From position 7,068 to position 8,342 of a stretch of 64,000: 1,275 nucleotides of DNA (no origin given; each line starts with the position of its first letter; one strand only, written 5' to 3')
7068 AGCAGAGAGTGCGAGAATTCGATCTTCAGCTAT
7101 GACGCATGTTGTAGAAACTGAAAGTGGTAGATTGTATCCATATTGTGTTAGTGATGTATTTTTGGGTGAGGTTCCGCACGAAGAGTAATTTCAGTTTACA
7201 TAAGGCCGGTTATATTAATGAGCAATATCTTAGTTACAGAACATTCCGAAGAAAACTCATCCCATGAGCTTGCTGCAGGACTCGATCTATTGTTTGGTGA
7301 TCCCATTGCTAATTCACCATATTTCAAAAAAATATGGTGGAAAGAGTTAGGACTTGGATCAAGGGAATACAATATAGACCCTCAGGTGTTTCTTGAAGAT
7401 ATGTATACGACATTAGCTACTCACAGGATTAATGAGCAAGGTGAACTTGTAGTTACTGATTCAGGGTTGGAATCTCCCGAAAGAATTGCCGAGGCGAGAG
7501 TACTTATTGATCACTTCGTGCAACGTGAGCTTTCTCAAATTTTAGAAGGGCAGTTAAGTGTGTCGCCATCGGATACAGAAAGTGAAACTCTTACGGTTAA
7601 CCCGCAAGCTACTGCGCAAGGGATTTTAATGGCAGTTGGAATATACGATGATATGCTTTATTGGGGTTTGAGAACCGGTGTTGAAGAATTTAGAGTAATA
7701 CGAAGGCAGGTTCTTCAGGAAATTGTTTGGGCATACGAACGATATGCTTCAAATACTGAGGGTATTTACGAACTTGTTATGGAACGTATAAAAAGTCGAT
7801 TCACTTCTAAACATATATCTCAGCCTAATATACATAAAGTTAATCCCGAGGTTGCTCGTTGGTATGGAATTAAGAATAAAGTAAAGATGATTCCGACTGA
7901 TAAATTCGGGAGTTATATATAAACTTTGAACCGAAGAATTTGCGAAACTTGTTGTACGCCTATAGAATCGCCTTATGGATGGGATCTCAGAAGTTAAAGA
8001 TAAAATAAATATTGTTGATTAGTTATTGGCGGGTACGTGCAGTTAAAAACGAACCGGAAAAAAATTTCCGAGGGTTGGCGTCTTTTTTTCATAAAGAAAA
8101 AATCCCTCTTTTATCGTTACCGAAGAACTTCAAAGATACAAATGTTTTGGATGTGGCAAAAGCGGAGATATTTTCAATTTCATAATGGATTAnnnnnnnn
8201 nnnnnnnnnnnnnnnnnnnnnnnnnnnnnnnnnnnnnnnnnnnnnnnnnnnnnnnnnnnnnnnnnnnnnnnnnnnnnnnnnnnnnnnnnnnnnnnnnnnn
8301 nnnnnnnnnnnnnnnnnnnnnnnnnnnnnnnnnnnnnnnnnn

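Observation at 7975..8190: dnaG zinc-binding domain still aligns in one frame but carries three in-frame stops and has lost its first Zn ligand pair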

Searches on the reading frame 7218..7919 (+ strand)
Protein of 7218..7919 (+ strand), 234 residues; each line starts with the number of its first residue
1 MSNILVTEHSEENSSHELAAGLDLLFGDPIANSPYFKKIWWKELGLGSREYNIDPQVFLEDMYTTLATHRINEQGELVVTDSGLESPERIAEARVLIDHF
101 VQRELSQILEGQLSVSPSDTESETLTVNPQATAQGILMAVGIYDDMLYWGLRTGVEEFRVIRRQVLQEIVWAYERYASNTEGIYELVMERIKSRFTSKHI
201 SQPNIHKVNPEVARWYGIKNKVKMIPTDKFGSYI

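Call 11: search_protein_families(library=pfam, proteins=[window:7218-7919:+], max_evalue=0.01)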
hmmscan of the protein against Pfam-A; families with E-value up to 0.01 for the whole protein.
window:7218-7919:+ (234 aa): 0 families

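Call 28: find_encoding_contigs(protein=window:7218-7919:+, flank=4000, max_places=10)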
Protein window:7218-7919:+ (234 aa): no gene with exactly this product is on record in the collection.

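Call 31: find_homologous_proteins(query=window:7218-7919:+, max_evalue=1e-10)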
Query window:7218-7919:+ (234 aa): 1 proteins with E <= 1e-10 among 190 candidates.
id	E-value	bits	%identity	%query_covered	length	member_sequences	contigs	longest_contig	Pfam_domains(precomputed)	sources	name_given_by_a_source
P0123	6.2e-152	522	100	100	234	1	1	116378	-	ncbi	-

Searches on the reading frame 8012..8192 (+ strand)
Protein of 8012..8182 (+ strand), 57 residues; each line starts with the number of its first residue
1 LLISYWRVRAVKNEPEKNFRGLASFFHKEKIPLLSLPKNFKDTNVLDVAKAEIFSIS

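Call 32: find_encoding_contigs(protein=window:8012-8182:+, flank=4000, max_places=10)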
Protein window:8012-8182:+ (57 aa): no gene with exactly this product is on record in the collection.

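Call 33: find_encoding_contigs(protein=window:8037-8192:+, flank=4000, max_places=10)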
Protein window:8037-8192:+ (52 aa): no gene with exactly this product is on record in the collection.
